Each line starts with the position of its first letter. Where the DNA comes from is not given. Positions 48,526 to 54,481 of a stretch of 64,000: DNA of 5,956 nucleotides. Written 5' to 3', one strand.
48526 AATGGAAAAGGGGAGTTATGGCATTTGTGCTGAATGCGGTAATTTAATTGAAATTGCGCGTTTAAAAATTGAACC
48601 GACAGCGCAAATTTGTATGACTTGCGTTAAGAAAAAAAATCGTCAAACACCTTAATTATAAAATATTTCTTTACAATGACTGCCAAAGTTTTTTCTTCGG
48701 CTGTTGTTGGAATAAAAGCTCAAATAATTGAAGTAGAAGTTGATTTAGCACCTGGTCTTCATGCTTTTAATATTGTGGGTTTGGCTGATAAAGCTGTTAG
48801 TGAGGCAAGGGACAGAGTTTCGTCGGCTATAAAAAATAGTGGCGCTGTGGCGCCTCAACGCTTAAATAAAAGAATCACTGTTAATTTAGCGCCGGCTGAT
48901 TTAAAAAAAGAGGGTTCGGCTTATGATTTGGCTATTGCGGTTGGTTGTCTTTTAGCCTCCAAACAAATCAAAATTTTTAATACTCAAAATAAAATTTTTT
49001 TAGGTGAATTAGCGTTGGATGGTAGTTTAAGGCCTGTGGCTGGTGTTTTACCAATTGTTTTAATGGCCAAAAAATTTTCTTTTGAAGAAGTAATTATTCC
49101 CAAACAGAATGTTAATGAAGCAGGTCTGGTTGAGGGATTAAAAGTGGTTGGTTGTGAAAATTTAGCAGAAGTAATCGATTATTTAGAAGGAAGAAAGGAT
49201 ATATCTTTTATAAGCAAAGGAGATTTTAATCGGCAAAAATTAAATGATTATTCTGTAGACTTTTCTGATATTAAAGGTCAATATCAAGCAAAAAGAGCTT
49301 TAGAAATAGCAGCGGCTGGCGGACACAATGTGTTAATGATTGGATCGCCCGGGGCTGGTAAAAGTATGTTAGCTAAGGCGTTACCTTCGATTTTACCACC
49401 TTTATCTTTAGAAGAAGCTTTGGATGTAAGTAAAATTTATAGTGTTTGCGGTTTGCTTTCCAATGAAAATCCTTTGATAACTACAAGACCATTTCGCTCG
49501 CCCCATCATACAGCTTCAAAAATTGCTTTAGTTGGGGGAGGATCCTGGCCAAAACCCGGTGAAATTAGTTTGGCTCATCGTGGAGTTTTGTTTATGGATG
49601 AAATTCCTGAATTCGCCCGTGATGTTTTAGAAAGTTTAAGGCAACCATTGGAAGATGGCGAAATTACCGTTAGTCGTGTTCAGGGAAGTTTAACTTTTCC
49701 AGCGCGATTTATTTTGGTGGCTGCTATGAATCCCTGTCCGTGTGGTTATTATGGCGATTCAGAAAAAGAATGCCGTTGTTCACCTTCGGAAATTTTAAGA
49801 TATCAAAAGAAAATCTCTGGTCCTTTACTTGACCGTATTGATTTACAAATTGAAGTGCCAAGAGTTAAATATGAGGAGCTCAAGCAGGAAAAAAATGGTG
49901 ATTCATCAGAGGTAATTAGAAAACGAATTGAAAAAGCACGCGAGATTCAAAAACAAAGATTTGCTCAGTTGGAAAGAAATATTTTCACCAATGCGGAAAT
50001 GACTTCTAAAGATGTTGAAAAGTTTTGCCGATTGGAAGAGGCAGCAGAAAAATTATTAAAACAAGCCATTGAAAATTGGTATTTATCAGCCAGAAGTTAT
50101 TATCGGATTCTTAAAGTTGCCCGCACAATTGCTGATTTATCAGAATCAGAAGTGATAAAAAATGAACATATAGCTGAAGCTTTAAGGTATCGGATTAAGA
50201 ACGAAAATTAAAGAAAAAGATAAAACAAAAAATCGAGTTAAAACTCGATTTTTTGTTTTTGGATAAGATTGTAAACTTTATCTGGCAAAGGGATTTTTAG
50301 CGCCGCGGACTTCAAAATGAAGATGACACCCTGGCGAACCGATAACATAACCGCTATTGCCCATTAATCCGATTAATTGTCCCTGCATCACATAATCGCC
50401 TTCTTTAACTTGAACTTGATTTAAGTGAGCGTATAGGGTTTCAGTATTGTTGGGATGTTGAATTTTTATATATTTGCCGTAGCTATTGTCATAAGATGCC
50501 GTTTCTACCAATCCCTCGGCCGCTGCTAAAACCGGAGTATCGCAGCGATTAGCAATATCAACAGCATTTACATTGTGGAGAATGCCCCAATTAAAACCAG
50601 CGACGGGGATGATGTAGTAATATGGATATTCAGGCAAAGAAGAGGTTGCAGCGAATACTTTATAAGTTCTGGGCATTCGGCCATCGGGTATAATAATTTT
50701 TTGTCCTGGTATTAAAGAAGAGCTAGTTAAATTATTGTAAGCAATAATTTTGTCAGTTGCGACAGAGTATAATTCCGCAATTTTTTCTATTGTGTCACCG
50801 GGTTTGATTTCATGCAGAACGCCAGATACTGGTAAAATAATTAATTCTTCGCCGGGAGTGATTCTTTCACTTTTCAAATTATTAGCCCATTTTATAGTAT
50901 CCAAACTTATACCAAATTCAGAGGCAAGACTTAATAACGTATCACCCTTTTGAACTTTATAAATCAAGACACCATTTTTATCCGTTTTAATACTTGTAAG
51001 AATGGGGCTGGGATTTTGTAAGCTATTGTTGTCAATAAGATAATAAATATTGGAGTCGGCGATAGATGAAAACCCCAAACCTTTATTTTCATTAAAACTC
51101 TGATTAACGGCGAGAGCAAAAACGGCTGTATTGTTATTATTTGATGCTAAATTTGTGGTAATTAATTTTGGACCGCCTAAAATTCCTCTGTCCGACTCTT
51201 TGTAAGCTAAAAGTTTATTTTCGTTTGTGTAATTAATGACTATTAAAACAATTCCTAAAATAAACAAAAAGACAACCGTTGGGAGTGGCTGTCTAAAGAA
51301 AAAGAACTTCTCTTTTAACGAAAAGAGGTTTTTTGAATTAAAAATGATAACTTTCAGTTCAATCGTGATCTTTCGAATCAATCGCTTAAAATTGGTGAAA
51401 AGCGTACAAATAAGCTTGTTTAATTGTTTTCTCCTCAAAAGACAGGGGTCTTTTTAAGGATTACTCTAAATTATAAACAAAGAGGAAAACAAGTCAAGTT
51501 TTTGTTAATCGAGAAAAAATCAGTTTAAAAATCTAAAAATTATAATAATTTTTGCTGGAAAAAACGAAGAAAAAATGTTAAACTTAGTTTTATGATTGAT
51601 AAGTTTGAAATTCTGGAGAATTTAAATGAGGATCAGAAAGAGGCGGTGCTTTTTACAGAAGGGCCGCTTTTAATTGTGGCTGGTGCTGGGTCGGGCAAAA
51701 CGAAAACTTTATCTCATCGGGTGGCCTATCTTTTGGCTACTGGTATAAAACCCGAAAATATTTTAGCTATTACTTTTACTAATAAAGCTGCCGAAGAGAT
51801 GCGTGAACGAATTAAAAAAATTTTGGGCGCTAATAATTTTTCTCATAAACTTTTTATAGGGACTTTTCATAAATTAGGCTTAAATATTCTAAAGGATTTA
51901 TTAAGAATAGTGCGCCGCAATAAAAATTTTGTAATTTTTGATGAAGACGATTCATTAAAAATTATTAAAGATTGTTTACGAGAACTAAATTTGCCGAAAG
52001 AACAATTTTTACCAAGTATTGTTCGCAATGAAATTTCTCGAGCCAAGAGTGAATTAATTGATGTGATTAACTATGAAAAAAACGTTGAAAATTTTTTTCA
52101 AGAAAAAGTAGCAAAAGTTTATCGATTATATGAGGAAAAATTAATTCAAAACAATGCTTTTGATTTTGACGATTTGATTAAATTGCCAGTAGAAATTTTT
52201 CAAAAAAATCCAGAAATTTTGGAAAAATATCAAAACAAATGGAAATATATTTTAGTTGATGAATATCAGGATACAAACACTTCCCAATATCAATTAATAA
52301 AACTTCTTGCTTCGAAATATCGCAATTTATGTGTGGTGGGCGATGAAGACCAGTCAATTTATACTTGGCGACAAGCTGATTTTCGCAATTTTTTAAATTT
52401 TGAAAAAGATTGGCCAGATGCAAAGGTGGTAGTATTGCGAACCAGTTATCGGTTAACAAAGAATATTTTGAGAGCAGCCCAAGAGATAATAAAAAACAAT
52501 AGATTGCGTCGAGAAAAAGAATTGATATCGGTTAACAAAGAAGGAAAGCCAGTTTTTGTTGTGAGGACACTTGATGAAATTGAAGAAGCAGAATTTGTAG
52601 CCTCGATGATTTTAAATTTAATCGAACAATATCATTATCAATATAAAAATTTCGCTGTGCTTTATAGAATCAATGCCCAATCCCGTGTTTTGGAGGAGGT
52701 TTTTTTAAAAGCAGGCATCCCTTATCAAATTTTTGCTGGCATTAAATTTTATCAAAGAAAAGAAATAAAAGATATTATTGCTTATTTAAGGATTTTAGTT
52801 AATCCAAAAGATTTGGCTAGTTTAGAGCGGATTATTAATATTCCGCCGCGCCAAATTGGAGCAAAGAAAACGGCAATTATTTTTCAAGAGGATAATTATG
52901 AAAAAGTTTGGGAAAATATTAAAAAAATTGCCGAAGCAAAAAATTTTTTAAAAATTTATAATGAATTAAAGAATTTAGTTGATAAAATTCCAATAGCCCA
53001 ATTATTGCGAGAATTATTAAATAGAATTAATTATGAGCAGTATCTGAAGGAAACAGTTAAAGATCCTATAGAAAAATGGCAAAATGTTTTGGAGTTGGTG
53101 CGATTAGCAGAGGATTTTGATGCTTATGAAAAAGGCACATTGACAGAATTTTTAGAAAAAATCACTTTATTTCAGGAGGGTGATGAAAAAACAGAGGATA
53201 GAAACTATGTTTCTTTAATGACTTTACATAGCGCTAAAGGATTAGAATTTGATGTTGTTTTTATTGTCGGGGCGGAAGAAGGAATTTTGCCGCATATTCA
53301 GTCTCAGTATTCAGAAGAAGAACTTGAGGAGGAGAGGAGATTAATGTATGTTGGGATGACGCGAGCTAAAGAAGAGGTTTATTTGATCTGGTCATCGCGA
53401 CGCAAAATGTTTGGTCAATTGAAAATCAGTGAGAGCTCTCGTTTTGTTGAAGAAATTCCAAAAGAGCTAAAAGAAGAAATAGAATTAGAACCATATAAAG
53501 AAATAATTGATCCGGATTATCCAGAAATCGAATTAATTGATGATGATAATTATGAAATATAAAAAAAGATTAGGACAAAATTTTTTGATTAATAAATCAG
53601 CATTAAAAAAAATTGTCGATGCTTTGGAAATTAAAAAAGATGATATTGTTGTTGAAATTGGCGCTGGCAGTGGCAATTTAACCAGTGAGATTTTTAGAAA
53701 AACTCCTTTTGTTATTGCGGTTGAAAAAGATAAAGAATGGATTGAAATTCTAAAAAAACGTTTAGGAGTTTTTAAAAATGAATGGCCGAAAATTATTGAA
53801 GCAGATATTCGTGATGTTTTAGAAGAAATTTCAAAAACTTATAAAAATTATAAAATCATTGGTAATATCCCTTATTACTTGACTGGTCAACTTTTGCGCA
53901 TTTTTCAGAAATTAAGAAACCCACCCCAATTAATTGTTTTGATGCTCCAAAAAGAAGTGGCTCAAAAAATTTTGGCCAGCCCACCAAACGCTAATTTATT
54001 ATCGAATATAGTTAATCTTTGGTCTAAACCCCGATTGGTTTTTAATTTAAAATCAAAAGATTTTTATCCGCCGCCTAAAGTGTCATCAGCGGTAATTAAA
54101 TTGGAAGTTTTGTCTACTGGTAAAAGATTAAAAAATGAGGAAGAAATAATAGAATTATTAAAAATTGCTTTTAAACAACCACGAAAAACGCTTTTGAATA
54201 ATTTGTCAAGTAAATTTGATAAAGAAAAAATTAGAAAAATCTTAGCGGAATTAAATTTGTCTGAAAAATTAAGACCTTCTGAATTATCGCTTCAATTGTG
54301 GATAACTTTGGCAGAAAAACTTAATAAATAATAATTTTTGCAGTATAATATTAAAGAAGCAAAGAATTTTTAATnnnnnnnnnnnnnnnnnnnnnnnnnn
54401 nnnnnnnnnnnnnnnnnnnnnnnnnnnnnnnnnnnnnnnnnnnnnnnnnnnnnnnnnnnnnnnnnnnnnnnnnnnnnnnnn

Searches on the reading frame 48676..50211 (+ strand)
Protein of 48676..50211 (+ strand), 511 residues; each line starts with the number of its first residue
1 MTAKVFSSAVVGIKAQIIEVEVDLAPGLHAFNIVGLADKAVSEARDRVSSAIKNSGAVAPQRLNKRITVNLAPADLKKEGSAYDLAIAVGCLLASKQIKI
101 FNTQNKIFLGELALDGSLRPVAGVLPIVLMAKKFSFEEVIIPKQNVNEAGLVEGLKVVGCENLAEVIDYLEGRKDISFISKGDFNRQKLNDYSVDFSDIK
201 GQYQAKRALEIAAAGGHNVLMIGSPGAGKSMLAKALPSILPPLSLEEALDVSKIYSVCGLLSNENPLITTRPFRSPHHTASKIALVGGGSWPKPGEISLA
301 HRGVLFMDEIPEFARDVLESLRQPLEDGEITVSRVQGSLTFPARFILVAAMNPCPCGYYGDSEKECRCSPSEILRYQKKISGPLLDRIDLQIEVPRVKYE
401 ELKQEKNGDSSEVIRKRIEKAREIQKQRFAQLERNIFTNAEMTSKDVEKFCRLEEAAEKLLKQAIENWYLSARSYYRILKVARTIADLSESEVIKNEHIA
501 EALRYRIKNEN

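Call 17: search_protein_families(library=pfam, proteins=[window:48676-50211:+], max_evalue=0.1)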
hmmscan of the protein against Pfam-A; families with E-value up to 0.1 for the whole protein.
window:48676-50211:+ (511 aa): 18 families
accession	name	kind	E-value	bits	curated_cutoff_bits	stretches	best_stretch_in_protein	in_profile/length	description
PF01078.27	Mg_chelatase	-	2.7e-99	331.1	20.3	1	195-401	1-206/207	Magnesium chelatase, subunit ChlI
PF13541.12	ChlI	-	1.5e-43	148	27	1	20-145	1-121/121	Subunit ChlI of Mg-chelatase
PF13335.12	Mg_chelatase_C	-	8.7e-33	113.2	26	1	409-506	2-94/94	Magnesium chelatase, subunit ChlI C-terminal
PF07728.20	AAA_5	-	1.2e-08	35.5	22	1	218-355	1-125/139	AAA domain (dynein-related subfamily)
PF00493.29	MCM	-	2.8e-08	33.6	23.3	1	293-391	113-201/224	MCM P-loop domain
PF00158.32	Sigma54_activat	-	8.4e-08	32.5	20.2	1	205-352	11-142/168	Sigma-54 interaction domain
PF05362.19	Lon_C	-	2.6e-06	27.6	21.1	1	16-168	41-200/205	Lon protease (S16) C-terminal proteolytic domain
PF05496.18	RuvB_N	-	0.00035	20.8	27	0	298-337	81-120/159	Holliday junction DNA helicase RuvB P-loop domain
PF07724.20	AAA_2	-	0.0025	18.3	27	1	218-333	5-107/166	AAA domain (Cdc48 subfamily)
PF00004.35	AAA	-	0.0037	18.2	21.2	0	219-236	1-18/131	ATPase family associated with various cellular activities (AAA)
PF14532.12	Sigma54_activ_2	-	0.0063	17.2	25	0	206-237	11-42/138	Sigma-54 interaction domain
PF13555.12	AAA_29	-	0.015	15.5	27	1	201-242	10-48/61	P-loop containing region of AAA domain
PF00005.33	ABC_tran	-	0.021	15.9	25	1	215-242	10-37/137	ABC transporter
PF13191.12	AAA_16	-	0.029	15.3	32.6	1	207-238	14-46/167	AAA ATPase domain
PF20720.3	nSTAND3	-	0.049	13.8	27.2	0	216-236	17-37/155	Novel STAND NTPase 3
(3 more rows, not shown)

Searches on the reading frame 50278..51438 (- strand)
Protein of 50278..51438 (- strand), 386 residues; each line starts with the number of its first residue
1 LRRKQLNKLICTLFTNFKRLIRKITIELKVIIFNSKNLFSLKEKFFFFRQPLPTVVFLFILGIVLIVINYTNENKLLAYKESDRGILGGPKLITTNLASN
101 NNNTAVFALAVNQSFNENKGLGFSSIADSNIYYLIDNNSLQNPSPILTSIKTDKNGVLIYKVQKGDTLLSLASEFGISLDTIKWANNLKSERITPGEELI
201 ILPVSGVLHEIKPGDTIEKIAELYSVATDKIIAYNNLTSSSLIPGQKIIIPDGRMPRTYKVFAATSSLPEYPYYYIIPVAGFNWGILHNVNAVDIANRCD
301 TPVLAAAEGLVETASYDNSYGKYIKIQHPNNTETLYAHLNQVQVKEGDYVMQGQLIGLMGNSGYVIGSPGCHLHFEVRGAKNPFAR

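Call 17: search_protein_families(library=pfam, proteins=[window:50278-51438:-], max_evalue=0.1)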
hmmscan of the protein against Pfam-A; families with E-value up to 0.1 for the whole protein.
window:50278-51438:- (386 aa): 8 families
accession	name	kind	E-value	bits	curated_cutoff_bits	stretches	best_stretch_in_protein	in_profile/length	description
PF01551.29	Peptidase_M23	-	1.1e-27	96.5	28.7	1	291-383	4-93/96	Peptidase family M23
PF01476.26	LysM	-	6.6e-24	84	20.9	2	209-251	1-43/43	LysM domain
PF23473.1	LysM3_LYK4_5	-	9.7e-12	45.2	29.3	2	158-195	3-40/48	LYK4/5 LysM3 domain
PF23446.1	LysM1_NFP_LYK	-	2.7e-08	35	36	1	215-251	16-54/60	NFP/LYK LysM1 domain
PF13533.13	Biotin_lipoyl_2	-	0.0062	16.8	29.8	0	341-356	13-28/32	Biotin-lipoyl like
PF23462.1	LysM3_NFP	-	0.009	17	28.1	0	163-188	8-33/48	NFP LysM3 domain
PF23577.1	LysM_RLK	-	0.013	16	27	0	160-182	3-25/44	LysM domain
PF00364.28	Biotin_lipoyl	-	0.023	15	22.1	0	339-356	16-33/73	Biotin-requiring enzyme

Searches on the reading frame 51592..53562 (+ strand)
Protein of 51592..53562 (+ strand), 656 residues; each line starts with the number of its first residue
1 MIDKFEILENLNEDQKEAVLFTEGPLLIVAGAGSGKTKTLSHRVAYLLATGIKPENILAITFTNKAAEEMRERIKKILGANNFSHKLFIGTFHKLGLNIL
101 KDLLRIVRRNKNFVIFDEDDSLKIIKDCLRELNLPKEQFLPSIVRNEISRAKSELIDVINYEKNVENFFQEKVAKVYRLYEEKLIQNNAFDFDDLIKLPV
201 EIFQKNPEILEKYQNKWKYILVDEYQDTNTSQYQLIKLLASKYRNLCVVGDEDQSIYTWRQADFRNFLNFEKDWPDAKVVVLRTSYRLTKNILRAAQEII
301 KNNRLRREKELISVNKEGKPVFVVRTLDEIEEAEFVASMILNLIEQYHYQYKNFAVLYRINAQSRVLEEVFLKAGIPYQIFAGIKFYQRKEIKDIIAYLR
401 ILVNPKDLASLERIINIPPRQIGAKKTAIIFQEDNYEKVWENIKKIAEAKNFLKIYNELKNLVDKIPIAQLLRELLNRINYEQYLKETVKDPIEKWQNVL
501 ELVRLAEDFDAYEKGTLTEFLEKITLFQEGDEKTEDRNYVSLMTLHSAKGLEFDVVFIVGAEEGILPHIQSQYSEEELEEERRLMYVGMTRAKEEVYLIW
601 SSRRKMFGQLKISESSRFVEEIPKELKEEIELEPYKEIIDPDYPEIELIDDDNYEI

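Call 6: search_protein_families(library=pfam, proteins=[window:51592-53562:+], max_evalue=0.1)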
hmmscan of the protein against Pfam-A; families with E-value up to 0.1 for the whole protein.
window:51592-53562:+ (656 aa): 11 families
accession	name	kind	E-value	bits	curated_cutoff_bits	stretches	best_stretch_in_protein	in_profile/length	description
PF00580.27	UvrD-helicase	-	2.7e-92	309.7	23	1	11-274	1-270/271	UvrD/REP helicase N-terminal domain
PF13361.12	UvrD_C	-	1.3e-70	239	25.6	1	281-602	2-349/350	UvrD-like helicase C-terminal domain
PF13245.12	AAA_19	-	3.6e-26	92.4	25.1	1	15-258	1-132/134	AAA domain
PF13538.12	UvrD_C_2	-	8.1e-12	45.3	27.4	1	540-599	2-52/52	UvrD-like helicase C-terminal domain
PF01443.25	Viral_helicase1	-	1.2e-09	38.7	21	1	530-598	167-226/228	Viral superfamily 1 RNA helicase core domain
PF13604.12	AAA_30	-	2.3e-08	34.4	27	1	11-74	2-66/191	AAA domain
PF13087.12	AAA_12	-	4.9e-07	29.9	27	1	516-599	114-191/195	AAA domain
PF13086.12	AAA_11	-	0.00018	21.8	27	1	10-78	1-75/257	AAA domain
PF13401.12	AAA_22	-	0.00023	21.9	27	1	22-133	4-105/130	AAA domain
PF04851.21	ResIII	-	0.0055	17.1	22.5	1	21-124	21-112/164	Type III restriction enzyme, res subunit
PF11505.13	DUF3216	-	0.041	14.5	25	0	544-580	29-65/91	Protein of unknown function (DUF3216)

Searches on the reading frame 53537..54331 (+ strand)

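Call 6: search_protein_families(library=pfam, proteins=[window:53537-54331:+], max_evalue=0.1)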
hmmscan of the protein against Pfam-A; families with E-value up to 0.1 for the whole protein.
window:53537-54331:+ (264 aa): 9 families
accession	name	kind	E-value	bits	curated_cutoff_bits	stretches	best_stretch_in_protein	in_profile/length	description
PF00398.26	RrnaAD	-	7.1e-44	150.3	24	1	7-263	3-262/263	Ribosomal RNA adenine dimethylase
PF03602.21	Cons_hypoth95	-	0.00011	22.3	24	1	35-151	42-164/182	Conserved hypothetical protein 95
PF01135.25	PCMT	-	0.0022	18.2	20.3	1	24-80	63-122/210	Protein-L-isoaspartate(D-aspartate) O-methyltransferase (PCMT)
PF01795.25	Methyltransf_5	-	0.0038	17.2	27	1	23-99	9-86/309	MraW methylase family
PF13649.12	Methyltransf_25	-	0.011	16.8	27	1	38-96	1-59/97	Methyltransferase domain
PF13847.12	Methyltransf_31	-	0.019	15.1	27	1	32-107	1-77/145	Methyltransferase domain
PF05175.20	MTS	-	0.035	14.2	23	1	27-113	24-108/170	Methyltransferase small domain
PF08123.19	DOT1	-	0.046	13.7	23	0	20-52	28-60/205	Histone methylation protein DOT1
PF07106.19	TBPIP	-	0.048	14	22.8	0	217-245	20-48/62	TBPIP/Hop2 winged helix domain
